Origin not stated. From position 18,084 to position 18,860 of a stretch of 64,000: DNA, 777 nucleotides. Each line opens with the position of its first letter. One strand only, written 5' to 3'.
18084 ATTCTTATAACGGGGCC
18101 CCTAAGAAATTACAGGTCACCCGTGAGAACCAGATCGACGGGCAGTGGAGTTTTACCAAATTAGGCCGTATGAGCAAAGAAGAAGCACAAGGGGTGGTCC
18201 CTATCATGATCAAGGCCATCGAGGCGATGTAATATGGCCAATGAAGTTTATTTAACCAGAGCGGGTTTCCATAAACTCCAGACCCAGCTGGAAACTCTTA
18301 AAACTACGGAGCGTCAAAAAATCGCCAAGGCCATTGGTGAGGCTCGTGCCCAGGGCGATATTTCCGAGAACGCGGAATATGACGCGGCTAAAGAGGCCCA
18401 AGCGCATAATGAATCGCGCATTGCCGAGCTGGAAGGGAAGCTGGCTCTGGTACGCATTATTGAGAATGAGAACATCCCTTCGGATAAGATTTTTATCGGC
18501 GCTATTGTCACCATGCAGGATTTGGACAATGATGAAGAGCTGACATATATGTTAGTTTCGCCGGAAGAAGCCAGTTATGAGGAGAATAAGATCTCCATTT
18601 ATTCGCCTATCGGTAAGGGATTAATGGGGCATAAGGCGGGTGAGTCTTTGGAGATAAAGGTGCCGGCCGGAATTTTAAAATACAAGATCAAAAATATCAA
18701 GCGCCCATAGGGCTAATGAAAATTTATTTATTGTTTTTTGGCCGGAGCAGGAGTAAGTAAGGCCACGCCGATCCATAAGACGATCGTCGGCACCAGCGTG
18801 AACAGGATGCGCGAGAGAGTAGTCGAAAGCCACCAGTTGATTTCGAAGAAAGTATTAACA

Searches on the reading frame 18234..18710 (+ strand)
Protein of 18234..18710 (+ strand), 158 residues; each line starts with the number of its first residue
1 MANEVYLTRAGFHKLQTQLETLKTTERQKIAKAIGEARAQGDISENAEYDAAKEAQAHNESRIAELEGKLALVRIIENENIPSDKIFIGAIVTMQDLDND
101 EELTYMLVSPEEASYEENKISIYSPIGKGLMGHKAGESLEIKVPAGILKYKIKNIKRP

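Call 47: search_protein_families(library=pfam, proteins=[window:18234-18710:+], max_evalue=0.001)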
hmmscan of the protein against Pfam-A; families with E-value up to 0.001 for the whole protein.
window:18234-18710:+ (158 aa): 2 families
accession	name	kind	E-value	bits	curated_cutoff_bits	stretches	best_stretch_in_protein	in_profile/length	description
PF03449.20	GreA_GreB_N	-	2.3e-28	98.6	24.5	1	5-75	1-71/71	Transcription elongation factor, N-terminal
PF01272.25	GreA_GreB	-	8.8e-26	90.1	26.9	1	82-156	2-76/77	Transcription elongation factor, GreA/GreB, C-term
